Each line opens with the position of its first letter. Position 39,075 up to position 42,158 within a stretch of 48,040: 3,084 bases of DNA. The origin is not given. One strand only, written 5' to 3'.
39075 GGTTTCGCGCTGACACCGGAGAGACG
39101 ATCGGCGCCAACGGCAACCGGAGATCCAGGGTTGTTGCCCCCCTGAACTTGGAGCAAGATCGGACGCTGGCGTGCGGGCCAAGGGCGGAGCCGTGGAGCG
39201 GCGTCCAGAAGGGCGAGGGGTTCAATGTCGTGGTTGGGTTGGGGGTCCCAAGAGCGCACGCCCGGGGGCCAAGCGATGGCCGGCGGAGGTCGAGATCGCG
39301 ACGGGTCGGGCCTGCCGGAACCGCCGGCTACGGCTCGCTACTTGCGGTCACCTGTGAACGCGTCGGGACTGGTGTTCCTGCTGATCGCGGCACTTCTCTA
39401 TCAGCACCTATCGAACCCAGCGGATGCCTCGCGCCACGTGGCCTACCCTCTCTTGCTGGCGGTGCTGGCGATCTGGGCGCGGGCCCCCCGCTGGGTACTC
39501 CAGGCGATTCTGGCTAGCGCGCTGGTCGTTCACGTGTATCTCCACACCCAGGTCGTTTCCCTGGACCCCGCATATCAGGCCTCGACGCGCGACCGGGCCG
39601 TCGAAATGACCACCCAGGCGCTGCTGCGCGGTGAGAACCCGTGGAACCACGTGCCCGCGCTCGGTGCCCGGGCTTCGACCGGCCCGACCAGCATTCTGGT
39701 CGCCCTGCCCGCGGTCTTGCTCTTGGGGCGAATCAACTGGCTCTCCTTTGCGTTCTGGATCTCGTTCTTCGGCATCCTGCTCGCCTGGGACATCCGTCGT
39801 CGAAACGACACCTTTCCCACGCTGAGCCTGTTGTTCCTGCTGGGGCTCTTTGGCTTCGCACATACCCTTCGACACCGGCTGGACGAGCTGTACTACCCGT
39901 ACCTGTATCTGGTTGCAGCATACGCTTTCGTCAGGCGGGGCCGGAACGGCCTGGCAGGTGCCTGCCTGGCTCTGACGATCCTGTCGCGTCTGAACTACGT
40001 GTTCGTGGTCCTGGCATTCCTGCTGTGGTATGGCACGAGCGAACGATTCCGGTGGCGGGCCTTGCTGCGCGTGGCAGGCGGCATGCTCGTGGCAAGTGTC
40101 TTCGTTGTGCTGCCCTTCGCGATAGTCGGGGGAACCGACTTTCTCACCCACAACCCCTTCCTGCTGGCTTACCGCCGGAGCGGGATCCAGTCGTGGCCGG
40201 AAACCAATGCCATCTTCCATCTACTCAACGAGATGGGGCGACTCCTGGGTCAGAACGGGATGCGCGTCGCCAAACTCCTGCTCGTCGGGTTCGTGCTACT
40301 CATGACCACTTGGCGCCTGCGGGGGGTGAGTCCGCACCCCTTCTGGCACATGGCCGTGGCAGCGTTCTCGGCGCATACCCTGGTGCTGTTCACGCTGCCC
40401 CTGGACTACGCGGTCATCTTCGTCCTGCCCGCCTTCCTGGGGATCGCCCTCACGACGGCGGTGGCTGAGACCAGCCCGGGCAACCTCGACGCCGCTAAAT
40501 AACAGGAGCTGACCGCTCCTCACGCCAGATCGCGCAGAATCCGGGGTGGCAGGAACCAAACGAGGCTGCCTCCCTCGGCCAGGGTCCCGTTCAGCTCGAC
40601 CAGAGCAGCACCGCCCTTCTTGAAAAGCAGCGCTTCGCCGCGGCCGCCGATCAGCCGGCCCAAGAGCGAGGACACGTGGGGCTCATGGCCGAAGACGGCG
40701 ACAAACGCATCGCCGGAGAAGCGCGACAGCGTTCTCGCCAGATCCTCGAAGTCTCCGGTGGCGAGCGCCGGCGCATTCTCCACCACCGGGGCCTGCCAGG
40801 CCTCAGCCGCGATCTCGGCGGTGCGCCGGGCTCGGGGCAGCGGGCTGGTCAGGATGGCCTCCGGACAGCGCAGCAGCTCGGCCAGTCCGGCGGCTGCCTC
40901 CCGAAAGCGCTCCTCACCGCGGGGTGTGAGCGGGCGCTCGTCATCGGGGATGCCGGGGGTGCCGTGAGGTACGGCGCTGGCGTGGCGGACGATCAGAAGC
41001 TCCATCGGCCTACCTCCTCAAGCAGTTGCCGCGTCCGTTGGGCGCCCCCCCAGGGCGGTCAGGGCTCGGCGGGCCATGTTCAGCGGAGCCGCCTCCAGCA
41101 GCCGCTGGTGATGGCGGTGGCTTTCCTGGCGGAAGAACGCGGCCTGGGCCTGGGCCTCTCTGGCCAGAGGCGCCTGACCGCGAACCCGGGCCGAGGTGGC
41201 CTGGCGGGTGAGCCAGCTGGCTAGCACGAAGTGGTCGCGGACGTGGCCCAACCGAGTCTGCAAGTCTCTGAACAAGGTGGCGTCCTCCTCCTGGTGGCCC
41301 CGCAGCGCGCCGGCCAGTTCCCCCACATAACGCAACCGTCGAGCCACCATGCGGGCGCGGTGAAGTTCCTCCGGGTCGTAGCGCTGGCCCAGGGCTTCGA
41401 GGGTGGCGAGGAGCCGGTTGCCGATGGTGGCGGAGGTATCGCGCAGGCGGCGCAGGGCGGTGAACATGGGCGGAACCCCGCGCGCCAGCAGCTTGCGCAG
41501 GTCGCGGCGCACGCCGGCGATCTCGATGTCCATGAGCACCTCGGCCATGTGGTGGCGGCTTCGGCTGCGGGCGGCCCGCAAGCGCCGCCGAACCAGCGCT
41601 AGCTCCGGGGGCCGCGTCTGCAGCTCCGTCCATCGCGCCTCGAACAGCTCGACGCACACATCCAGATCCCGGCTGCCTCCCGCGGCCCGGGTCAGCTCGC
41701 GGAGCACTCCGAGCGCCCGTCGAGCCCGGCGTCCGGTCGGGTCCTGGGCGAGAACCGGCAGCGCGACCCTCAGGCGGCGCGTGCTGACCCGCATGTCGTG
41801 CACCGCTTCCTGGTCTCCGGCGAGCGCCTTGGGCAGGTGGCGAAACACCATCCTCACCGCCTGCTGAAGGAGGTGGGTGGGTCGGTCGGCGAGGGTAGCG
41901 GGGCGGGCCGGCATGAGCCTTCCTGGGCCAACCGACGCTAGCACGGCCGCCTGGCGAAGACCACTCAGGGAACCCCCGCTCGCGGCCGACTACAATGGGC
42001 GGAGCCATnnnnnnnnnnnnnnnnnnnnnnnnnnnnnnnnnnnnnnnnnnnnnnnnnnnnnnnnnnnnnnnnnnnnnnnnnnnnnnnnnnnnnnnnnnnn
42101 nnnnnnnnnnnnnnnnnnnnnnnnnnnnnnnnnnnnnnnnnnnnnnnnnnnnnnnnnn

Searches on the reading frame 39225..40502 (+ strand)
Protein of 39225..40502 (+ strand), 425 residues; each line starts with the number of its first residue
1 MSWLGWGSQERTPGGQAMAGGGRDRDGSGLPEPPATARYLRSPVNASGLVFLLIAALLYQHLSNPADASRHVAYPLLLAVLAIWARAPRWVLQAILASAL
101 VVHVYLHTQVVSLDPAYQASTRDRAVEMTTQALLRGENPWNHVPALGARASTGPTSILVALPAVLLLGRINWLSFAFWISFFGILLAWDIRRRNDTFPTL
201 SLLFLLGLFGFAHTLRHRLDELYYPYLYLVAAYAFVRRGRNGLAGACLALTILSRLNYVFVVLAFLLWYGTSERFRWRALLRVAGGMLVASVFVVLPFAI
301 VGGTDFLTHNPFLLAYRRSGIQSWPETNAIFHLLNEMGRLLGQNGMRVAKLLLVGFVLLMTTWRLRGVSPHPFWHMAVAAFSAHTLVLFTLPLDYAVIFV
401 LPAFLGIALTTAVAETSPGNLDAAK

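Call 4: search_protein_families(library=pfam, proteins=[window:39225-40502:+], max_evalue=0.01)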
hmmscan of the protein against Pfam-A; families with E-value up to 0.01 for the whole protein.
window:39225-40502:+ (425 aa): 0 families

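Call 7: search_protein_families(library=ncbifam, proteins=[window:39225-40502:+], max_evalue=0.01)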
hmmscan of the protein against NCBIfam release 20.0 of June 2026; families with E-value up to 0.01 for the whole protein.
window:39225-40502:+ (425 aa): 0 families

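Call 18: search_protein_families(library=pfam, proteins=[window:39225-40502:+], max_evalue=1)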
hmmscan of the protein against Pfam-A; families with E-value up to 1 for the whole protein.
window:39225-40502:+ (425 aa): 0 families

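Call 19: find_homologous_proteins(query=window:39225-40499:+, max_evalue=0.001)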
Query window:39225-40499:+ (425 aa): 16 proteins with E <= 0.001 among 8000 candidates.
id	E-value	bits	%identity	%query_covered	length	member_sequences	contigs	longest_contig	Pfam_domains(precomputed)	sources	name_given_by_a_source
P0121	2.6e-276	935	100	100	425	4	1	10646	-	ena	-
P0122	3.4e-101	358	49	90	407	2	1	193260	-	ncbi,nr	ncbi:MAG: hypothetical protein M1570_05960 [Chloroflexi bacterium]|nr:hypothetical protein [Chlorofl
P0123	3.3e-93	331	46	89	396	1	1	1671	-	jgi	jgi:hypothetical protein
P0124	1.3e-90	323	48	87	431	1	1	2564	-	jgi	jgi:hypothetical protein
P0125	3.8e-89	318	44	89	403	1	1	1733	-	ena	-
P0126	4.1e-89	318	43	84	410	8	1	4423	-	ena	-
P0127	4.4e-86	308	45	88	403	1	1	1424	-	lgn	-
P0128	6.1e-84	301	45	90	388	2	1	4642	-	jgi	jgi:hypothetical protein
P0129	8.2e-82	294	45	88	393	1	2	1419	-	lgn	-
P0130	5.3e-80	288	45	88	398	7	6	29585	-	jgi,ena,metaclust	jgi:hypothetical protein|metaclust:\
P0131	8.1e-78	281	43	79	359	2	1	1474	-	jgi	-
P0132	4.0e-76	275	40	92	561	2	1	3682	-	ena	-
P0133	4.8e-76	275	44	79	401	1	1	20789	-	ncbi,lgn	-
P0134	1.1e-74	270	44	89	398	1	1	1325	-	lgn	-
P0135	5.6e-73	265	48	69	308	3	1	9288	-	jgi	-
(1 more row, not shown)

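Call 20: find_encoding_contigs(protein=P0122, flank=10000, max_places=3)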
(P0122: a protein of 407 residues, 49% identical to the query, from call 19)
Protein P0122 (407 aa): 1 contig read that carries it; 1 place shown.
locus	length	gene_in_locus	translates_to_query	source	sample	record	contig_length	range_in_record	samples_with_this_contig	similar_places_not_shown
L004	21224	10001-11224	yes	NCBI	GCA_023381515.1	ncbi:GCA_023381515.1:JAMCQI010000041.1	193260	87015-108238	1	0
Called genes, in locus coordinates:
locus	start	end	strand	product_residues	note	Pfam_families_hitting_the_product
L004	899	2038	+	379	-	PF13439:Glyco_transf_4 (faint), PF13579:Glyco_trans_4_4, PF20706:GT4-conflict, PF00534:Glycos_transf_1, PF13692:Glyco_trans_1_4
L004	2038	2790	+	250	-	PF13489:Methyltransf_23, PF13847:Methyltransf_31, PF08241:Methyltransf_11, PF08242:Methyltransf_12, PF13649:Methyltransf_25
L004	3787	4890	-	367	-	-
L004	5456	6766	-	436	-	PF00196:GerE, PF25210:Kelch_FKB95, PF13964:Beta-prop_Calicin, PF24681:Kelch_KLHDC2_KLHL20_DRC7, PF01344:Kelch_1, PF13415:Beta-prop_FBX42, PF24981:Beta-prop_ATRN-LZTR1, PF13964:Beta-prop_Calicin, +12 more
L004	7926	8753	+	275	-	PF01061:ABC2_membrane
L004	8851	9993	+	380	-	PF13555:AAA_29 (faint), PF00005:ABC_tran, PF13304:AAA_21 (faint), PF14524:Wzt_C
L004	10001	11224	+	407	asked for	-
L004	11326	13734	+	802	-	PF00535:Glycos_transf_2, PF13641:Glyco_tranf_2_3, PF10111:Glyco_tranf_2_2, PF13632:Glyco_trans_2_3, PF00534:Glycos_transf_1, PF13692:Glyco_trans_1_4 (weak), PF13524:Glyco_trans_1_2 (weak)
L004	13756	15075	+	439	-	PF13439:Glyco_transf_4, PF00534:Glycos_transf_1, PF13692:Glyco_trans_1_4, PF13524:Glyco_trans_1_2 (weak)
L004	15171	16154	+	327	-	PF01073:3Beta_HSD, PF01370:Epimerase, PF02719:Polysacc_synt_2, PF04321:RmlD_sub_bind, PF13460:NAD_binding_10 (weak), PF16363:GDP_Man_Dehyd, PF07993:NAD_binding_4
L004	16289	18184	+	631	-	-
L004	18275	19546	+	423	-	PF13692:Glyco_trans_1_4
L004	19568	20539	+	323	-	PF00535:Glycos_transf_2, PF10111:Glyco_tranf_2_2 (weak), PF13641:Glyco_tranf_2_3, PF13632:Glyco_trans_2_3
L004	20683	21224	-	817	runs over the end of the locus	PF06165:GH94_b-supersand, PF17167:Glyco_hydro_94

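Call 21: find_encoding_contigs(protein=P0130, flank=10000, max_places=6)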
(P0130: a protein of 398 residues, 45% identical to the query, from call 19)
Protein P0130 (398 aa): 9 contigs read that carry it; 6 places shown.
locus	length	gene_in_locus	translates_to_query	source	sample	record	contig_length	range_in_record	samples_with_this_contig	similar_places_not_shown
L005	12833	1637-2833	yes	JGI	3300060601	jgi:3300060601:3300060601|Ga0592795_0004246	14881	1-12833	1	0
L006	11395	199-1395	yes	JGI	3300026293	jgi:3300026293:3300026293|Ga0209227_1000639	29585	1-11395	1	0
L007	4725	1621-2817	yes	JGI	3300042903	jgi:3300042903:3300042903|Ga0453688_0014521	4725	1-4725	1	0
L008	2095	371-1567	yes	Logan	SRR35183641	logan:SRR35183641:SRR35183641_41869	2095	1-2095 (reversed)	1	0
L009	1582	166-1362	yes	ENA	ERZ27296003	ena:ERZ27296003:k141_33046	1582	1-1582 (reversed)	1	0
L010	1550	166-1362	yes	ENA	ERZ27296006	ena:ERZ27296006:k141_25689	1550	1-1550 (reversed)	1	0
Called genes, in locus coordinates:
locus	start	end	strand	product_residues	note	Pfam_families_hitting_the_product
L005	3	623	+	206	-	?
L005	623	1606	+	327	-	PF00953:Glycos_transf_4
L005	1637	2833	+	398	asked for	-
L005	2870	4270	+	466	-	PF21799:MurD-like_N, PF08245:Mur_ligase_M, PF02875:Mur_ligase_C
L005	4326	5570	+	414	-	PF01098:FTSW_RODA_SPOVE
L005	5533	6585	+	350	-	PF03033:Glyco_transf_28, PF13439:Glyco_transf_4 (weak), PF13579:Glyco_trans_4_4 (weak), PF04101:Glyco_tran_28_C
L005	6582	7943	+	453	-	PF01225:Mur_ligase, PF08245:Mur_ligase_M, PF02875:Mur_ligase_C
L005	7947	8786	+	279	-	-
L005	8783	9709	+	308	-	PF01565:FAD_binding_4, PF02873:MurB_C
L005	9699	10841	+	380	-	PF01820:Dala_Dala_lig_N, PF02222:ATP-grasp, PF02786:CPSase_L_D2, PF07478:Dala_Dala_lig_C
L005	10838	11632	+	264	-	PF08478:POTRA_1, PF03799:FtsQ_DivIB_C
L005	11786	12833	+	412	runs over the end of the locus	PF11104:PilM_2 (faint), PF14450:FtsA (weak), PF02491:SHS2_FTSA, PF06277:EutA (weak), PF06723:MreB_Mbl, PF14450:FtsA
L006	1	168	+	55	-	?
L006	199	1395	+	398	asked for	-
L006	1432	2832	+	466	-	PF21799:MurD-like_N, PF08245:Mur_ligase_M, PF02875:Mur_ligase_C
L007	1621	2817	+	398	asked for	-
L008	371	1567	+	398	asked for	-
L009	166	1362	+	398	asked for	-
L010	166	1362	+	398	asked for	-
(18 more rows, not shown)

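Call 22: find_encoding_contigs(protein=P0133, flank=10000, max_places=3)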
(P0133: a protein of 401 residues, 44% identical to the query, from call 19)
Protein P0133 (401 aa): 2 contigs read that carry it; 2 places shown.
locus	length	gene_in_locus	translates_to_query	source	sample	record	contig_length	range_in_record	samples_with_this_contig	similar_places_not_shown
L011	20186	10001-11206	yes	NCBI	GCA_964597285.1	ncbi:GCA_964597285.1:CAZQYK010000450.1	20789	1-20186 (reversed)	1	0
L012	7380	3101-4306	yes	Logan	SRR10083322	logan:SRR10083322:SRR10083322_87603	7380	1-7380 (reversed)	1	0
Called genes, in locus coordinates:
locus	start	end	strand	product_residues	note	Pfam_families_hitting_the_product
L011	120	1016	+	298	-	PF02668:TauD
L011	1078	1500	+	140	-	-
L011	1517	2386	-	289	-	PF04116:FA_hydroxylase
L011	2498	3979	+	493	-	PF00070:Pyr_redox (faint), PF01266:DAO (faint), PF01946:Thi4 (faint), PF07992:Pyr_redox_2, PF13450:NAD_binding_8, PF00743:FMO-like, PF13738:Pyr_redox_3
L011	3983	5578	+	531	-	PF00743:FMO-like, PF07992:Pyr_redox_2, PF13450:NAD_binding_8, PF13738:Pyr_redox_3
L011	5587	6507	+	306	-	-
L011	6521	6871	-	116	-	PF07291:MauE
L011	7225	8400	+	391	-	PF00378:ECH_1, PF16113:ECH_2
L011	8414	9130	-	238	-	PF00106:adh_short, PF13561:adh_short_C2, PF23441:SDR (weak)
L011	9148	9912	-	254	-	PF00106:adh_short, PF13561:adh_short_C2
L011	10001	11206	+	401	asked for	-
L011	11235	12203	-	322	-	PF00296:Bac_luciferase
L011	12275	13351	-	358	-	PF01113:DapB_N (weak), PF19328:DAP_DH_C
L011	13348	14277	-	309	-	PF00106:adh_short, PF08659:KR, PF13561:adh_short_C2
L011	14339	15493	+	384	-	PF04909:Amidohydro_2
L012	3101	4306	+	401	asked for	-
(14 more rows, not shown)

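Call 24: find_encoding_contigs(protein=P0121, flank=10000, max_places=4)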
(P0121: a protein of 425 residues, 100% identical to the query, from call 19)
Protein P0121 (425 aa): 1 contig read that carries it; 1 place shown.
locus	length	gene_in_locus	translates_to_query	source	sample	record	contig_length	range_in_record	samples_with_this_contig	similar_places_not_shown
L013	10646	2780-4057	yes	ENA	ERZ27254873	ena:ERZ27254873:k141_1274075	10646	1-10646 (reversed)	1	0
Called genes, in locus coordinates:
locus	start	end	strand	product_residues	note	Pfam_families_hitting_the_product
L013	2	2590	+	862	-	?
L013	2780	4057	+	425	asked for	-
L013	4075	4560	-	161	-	PF00300:His_Phos_1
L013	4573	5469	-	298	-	PF05235:CHAD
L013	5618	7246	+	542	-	PF02541:Ppx-GppA, PF21447:Ppx-GppA_III, PF01966:HD (weak)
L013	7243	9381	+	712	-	PF13089:PP_kinase_N, PF02503:PP_kinase, PF17941:PP_kinase_C_1, PF13091:PLDc_2 (faint), PF13090:PP_kinase_C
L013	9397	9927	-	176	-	-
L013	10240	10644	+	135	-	?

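Call 81: predict_structure(alignment_id=A3)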
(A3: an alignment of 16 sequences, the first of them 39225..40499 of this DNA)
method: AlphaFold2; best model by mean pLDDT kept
length: 425 residues; sequences in the alignment: 16
mean_pLDDT: 85.6   pTM: 0.85
mean pLDDT of the five models: 85.6, 83.9, 82.7, 81.5, 81.5
residues with pLDDT >= 90: 250; 70-90: 118; 50-70: 19; < 50: 38
segments of 3 or more residues with pLDDT < 50: 1-26, 414-425
pLDDT, mean of each block of 10 residues (from residue 1): 41 43 48 83 90 94 81 96 96 97 94 79 89 92 78 94 95 96 96 93 91 87 94 95 98 93 95 87 98 96 88 82 82 91 90 92 87 94 82 78 94 51 44
secondary structure, 60 per line:
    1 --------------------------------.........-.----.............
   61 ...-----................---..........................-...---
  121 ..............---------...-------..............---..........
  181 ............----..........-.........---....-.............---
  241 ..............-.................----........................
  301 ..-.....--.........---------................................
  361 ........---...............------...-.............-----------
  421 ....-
elements in order: H33-41 H48-63 H69-84 H89-113 H121-134 H154-167 H171-192 H197-206 H208-216 H220-223 H225-237 H241-254 H256-272 H277-302 H304-308 H311-319 H329-368 H372-386 H397-409 H421-424

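Call 83: fold_search(model_id=the predicted structure, library=pdb)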
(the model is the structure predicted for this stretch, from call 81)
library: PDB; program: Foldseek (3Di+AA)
matches with E <= 10: 219; with E <= 0.001: 0
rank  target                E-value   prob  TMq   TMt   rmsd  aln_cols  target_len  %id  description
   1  9dm5                  3.9e-02  1.00  0.47  0.51   5.8       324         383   15  Product-Bound mannosyltransferase PimE (released 2025-06-25)
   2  9wno_A                4.6e-02  1.00  0.50  0.52   9.3       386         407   12  Cryo-EM structure of Candida glabrata GPI mannosyltransferase I bound to Dol-P-Man (released 2025-12-03)
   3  9dm7_A                1.0e-01  1.00  0.48  0.54   5.9       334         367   18  mannosyltransferase PimE in complex with Fab_E6 (released 2025-06-25)
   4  7wld_U                1.3e-01  0.98  0.39  0.40   9.1       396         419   13  Cryo-EM structure of the human glycosylphosphatidylinositol transamidase complex at 2.53 Angstrom resolution (released 2022-04-27)
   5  7rtt_A                1.5e-01  0.07  0.08  0.09  29.7       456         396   13  Cryo-EM structure of a TTYH2 cis-dimer (released 2021-08-25)
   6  8imx_U                1.6e-01  1.00  0.45  0.45   7.1       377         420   14  Cryo-EM structure of GPI-T with a chimeric GPI-anchored protein (released 2023-08-16)
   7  7p5m_A                1.8e-01  0.09  0.09  0.10  32.9       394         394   15  Cryo-EM structure of human TTYH2 in lipid nanodiscs (released 2021-08-11)
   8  9s6s_A                1.9e-01  0.98  0.43  0.35   9.5       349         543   15  Ternary cryo-EM structure of human ALG9 with Dol25-PP-GlcNAc2Man6, Dol25-P-Man and Fab (released 2026-03-18)
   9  6snh_X                2.2e-01  1.00  0.50  0.45   6.2       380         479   12  Cryo-EM structure of yeast ALG6 in complex with 6AG9 Fab and Dol25-P-Glc (released 2020-03-11)
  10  7p5c_A                2.7e-01  0.06  0.09  0.09  28.9       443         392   15  Cryo-EM structure of human TTYH3 in Ca2+ and GDN (released 2021-08-11)
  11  7w72_U                2.9e-01  0.99  0.46  0.47   6.1       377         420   14  Structure of a human glycosylphosphatidylinositol (GPI) transamidase (released 2022-02-16)
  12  7rtt_B                3.7e-01  0.05  0.09  0.09  29.5       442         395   13  Cryo-EM structure of a TTYH2 cis-dimer (released 2021-08-25)
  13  9s6r_A                5.4e-01  0.87  0.40  0.43   9.3       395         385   12  Ternary cryo-EM structure of yeast ALG3 with Dol25-PP-GlcNAc2Man5, Dol25-P-Man, and Fab (released 2026-03-18)
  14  7p54_A                5.6e-01  0.06  0.11  0.11  32.1       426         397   15  Cryo-EM structure of human TTYH2 in GDN (released 2021-08-11)
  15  6co7_A                5.8e-01  0.06  0.12  0.06  25.7       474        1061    9  Structure of the nvTRPM2 channel in complex with Ca2+ (released 2018-05-16)
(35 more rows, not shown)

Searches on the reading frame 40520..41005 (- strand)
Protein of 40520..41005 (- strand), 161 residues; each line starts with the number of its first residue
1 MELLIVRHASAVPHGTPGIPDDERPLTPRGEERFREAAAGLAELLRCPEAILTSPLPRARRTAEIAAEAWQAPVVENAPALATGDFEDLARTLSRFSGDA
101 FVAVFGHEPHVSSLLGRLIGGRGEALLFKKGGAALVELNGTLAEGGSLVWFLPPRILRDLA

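Call 4: search_protein_families(library=pfam, proteins=[window:40520-41005:-], max_evalue=0.01)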
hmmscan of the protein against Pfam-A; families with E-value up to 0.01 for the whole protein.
window:40520-41005:- (161 aa): 1 family
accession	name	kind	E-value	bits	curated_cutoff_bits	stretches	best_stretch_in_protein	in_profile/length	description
PF00300.27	His_Phos_1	-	1.8e-09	38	21.7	1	3-77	1-74/194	Histidine phosphatase superfamily (branch 1)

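Call 7: search_protein_families(library=ncbifam, proteins=[window:40520-41005:-], max_evalue=0.01)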
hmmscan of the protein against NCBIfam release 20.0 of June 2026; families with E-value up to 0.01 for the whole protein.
window:40520-41005:- (161 aa): 5 families
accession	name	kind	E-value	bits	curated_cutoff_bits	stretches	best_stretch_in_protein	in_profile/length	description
TIGR00249.1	sixA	equivalog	2.1e-17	63.4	74.5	1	1-154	1-154/154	phosphohistidine phosphatase SixA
NF038349.1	dPGM_arch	equivalog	1.5e-05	25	225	1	5-74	3-72/194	2,3-diphosphoglycerate-dependent phosphoglycerate mutase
NF005567.0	PRK07238.1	equivalog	5.7e-05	22.6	326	1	24-85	202-261/378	bifunctional RNase H/acid phosphatase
TIGR03162.1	ribazole_cobC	equivalog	0.00078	18.9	162.9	1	25-81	23-76/176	alpha-ribazole phosphatase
TIGR03848.1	MSMEG_4193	subfamily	0.0086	15.5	203.85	1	24-81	25-79/204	MSMEG_4193 family putative phosphomutase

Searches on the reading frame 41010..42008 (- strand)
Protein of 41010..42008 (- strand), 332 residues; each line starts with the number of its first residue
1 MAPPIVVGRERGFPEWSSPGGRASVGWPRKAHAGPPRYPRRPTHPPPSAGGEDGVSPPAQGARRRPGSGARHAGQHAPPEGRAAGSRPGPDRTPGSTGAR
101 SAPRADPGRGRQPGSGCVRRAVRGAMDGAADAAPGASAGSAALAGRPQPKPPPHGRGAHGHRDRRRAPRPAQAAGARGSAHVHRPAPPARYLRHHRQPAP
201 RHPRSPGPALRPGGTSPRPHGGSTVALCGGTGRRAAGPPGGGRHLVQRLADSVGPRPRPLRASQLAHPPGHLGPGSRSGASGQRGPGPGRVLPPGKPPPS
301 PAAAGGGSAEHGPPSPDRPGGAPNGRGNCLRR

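Call 4: search_protein_families(library=pfam, proteins=[window:41010-42008:-], max_evalue=0.01)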
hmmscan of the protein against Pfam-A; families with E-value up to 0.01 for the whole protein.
window:41010-42008:- (332 aa): 0 families

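Call 7: search_protein_families(library=ncbifam, proteins=[window:41010-42008:-], max_evalue=0.01)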
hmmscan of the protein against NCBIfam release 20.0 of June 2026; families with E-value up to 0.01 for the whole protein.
window:41010-42008:- (332 aa): 0 families

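Call 18: search_protein_families(library=pfam, proteins=[window:41018-41944:-], max_evalue=1)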
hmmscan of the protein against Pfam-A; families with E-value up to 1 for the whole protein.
window:41018-41944:- (308 aa): 3 families
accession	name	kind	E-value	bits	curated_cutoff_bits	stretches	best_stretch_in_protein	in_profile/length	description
PF05235.19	CHAD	-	5.3e-28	99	25.6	2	25-245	2-227/228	CHAD domain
PF07743.18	HSCB_C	-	0.097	13.5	22.1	1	167-210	26-69/74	HSCB C-terminal oligomerisation domain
PF18779.7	LRR_RI_capping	-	0.21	11.8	33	1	93-108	2-18/30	Capping Ribonuclease inhibitor Leucine Rich Repeat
